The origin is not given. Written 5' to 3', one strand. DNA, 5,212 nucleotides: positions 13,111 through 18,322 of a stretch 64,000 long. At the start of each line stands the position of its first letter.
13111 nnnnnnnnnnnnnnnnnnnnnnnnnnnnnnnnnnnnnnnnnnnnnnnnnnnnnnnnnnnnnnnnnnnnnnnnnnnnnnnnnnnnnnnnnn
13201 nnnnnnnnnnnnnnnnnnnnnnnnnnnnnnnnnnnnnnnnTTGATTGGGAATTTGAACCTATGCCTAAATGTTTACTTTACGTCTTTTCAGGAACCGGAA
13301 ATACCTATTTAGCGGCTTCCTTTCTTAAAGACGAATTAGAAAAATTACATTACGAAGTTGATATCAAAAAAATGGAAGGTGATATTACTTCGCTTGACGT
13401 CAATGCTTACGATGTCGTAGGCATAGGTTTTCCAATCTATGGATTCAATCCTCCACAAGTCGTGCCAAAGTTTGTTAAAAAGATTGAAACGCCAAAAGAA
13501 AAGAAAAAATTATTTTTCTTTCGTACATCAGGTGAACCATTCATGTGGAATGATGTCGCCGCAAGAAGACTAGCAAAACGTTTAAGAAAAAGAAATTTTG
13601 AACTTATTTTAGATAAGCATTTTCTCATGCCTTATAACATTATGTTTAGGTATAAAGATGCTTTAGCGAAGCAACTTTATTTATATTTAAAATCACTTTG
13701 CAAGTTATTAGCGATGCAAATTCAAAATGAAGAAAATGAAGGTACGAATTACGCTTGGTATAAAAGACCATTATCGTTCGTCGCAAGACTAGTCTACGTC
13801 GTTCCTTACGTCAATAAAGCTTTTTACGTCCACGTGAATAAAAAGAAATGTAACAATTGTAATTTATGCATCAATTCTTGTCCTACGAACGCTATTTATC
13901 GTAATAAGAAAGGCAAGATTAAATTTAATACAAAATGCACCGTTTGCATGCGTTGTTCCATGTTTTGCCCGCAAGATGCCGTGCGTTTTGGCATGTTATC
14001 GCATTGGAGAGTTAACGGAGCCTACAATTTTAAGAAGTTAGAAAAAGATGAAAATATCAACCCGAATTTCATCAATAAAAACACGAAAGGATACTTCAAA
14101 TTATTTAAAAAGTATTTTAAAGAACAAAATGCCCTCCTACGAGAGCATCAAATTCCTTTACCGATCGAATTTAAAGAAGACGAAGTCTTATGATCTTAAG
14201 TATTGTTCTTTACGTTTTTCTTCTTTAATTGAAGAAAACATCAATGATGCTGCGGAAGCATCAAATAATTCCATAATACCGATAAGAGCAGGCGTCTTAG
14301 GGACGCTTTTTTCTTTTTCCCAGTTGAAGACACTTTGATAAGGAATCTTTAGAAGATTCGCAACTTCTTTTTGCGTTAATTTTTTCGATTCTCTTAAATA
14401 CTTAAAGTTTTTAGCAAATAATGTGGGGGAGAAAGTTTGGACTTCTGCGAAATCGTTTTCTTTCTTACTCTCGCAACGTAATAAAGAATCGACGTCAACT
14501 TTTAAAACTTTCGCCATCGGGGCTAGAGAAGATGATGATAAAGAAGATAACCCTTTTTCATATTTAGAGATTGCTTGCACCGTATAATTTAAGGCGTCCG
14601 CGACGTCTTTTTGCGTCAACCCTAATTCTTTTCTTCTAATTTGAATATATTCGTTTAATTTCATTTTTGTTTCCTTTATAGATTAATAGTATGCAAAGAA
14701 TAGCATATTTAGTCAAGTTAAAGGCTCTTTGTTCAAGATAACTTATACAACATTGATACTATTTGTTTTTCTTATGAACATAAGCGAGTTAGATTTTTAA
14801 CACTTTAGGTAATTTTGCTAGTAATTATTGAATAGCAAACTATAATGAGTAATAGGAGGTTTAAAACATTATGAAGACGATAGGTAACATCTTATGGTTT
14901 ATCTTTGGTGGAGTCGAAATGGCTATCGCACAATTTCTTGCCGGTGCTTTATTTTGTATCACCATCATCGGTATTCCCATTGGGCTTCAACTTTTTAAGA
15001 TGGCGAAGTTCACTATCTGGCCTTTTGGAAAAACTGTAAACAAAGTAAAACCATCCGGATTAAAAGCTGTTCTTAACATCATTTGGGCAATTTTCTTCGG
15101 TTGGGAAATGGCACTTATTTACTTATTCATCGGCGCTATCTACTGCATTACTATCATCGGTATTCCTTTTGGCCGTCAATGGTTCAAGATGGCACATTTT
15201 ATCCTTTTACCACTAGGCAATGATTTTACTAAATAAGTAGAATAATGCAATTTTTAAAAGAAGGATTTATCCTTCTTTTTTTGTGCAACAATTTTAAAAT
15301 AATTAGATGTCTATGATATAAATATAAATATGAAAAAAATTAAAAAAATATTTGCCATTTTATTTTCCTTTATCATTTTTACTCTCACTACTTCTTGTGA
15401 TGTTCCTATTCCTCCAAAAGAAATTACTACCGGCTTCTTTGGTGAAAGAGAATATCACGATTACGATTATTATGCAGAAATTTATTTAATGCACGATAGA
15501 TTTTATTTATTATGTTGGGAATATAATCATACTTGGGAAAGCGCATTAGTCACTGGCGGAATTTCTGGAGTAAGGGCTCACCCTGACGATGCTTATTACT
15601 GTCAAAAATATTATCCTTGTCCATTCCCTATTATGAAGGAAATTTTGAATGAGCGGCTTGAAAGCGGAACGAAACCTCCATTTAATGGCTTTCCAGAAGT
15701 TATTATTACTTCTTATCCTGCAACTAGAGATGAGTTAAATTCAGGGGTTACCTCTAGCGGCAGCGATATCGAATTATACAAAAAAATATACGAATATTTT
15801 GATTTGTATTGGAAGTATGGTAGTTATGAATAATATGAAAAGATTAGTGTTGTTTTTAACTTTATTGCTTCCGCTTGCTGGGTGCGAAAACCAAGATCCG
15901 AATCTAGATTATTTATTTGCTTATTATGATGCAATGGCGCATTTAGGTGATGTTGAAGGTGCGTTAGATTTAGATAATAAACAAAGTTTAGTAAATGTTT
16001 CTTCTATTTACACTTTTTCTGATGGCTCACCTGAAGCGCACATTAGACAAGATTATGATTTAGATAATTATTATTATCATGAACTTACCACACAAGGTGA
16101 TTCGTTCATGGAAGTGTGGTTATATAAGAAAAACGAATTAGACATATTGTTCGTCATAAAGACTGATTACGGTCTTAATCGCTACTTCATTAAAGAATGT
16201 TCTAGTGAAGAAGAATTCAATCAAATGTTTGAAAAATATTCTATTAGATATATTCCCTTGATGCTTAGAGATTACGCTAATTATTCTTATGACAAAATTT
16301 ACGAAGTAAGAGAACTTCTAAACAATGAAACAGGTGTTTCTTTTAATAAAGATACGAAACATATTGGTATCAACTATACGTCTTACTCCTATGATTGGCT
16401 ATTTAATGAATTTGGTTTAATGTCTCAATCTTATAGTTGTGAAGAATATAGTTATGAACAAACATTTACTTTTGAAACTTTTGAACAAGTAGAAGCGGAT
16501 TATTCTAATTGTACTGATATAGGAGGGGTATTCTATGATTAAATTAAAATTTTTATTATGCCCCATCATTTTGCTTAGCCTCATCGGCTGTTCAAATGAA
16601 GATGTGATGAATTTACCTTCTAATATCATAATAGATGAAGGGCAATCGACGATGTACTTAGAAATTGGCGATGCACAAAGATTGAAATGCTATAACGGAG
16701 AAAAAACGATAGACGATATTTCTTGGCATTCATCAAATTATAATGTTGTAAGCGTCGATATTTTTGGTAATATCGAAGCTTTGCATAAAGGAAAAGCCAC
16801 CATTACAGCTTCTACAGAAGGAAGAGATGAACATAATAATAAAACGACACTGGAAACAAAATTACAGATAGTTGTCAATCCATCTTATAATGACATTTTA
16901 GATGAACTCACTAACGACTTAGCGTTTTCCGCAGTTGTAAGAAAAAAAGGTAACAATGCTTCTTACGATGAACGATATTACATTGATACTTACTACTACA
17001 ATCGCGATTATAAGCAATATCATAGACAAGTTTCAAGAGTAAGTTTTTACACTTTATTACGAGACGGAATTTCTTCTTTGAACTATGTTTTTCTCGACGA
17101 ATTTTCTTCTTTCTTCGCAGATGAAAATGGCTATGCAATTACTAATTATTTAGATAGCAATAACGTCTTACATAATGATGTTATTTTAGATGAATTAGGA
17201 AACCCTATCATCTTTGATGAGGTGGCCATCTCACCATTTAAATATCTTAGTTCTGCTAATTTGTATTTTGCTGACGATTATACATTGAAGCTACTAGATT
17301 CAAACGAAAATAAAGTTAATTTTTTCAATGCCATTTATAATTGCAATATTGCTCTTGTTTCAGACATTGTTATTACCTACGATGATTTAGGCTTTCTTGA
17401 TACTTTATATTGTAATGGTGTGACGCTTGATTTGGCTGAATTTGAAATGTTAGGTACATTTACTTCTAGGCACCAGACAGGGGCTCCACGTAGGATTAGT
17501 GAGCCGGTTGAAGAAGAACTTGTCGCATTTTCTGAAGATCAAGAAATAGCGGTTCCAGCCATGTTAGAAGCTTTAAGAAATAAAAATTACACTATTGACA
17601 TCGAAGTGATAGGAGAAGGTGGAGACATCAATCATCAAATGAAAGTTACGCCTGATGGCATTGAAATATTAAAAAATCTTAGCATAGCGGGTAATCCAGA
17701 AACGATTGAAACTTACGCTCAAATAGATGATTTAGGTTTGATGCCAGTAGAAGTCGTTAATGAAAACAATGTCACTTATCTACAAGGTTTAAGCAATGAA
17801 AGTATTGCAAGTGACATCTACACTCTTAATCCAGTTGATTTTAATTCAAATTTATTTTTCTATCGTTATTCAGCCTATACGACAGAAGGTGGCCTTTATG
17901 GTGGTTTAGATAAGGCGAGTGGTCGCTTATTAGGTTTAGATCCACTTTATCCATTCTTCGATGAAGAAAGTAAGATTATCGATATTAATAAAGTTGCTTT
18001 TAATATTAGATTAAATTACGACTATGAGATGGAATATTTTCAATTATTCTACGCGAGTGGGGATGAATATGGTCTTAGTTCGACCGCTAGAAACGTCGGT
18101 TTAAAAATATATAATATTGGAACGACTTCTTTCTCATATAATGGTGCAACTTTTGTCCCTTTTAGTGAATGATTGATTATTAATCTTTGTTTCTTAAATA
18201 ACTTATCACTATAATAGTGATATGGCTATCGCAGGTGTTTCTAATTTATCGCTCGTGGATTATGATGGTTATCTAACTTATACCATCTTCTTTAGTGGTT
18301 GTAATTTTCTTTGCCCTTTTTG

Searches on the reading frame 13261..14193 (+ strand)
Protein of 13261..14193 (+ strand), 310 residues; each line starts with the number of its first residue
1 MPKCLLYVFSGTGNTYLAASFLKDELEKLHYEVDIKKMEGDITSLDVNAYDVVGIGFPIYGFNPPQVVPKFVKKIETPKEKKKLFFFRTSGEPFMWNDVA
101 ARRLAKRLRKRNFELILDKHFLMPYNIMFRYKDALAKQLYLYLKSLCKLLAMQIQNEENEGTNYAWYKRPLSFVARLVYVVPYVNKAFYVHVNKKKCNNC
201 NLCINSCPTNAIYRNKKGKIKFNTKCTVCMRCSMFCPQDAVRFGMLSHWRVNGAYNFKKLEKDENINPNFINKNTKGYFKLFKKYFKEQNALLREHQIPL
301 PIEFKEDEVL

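Call 58: search_protein_families(library=pfam, proteins=[window:13261-14193:+], max_evalue=0.00001)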
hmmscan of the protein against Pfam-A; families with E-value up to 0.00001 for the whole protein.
window:13261-14193:+ (310 aa): 8 families
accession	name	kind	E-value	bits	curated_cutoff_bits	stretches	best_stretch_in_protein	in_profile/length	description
PF00037.32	Fer4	-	2.7e-11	43.2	21.1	1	191-213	2-24/24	4Fe-4S binding domain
PF13484.11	Fer4_16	-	4.3e-08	34.3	30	0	196-219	1-23/66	4Fe-4S double cluster binding domain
PF12837.12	Fer4_6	-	5.6e-08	32.8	25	0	190-212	2-24/24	4Fe-4S binding domain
PF12724.12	Flavodoxin_5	-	2.9e-07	31.3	27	1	6-91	2-85/145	Flavodoxin domain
PF12838.12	Fer4_7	-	3e-07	31.3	27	0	196-240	1-52/52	4Fe-4S dicluster domain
PF13237.11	Fer4_10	-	3.2e-07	30.6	25.5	0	192-237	4-53/53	4Fe-4S dicluster domain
PF14697.11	Fer4_21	-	1.9e-06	28.3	35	1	191-242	2-58/59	4Fe-4S dicluster domain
PF13187.11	Fer4_9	-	3.9e-06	27.2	27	1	196-240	1-51/52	4Fe-4S dicluster domain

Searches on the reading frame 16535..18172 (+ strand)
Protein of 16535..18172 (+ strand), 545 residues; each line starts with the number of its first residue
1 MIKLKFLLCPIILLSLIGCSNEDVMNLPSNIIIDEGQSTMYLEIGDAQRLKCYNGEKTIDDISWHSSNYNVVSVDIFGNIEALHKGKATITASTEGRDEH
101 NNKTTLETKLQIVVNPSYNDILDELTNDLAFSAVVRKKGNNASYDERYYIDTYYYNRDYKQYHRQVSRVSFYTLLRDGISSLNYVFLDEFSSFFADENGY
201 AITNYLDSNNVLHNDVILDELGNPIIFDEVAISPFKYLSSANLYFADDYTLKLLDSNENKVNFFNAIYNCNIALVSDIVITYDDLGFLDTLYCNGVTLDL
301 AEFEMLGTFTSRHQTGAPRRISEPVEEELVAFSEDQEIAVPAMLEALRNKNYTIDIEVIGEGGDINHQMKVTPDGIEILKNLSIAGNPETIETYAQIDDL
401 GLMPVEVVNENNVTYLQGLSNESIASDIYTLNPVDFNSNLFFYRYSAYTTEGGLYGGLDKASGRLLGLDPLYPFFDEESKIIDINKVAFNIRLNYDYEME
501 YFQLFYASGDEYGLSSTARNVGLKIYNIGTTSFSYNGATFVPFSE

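Call 58: search_protein_families(library=pfam, proteins=[window:16535-18172:+], max_evalue=0.00001)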
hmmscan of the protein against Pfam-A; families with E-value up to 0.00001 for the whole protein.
window:16535-18172:+ (545 aa): 1 family
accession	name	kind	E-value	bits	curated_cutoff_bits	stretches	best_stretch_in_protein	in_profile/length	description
PF02368.24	Big_2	-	9e-06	26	22.8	0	42-92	14-66/79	Bacterial Ig-like domain (group 2)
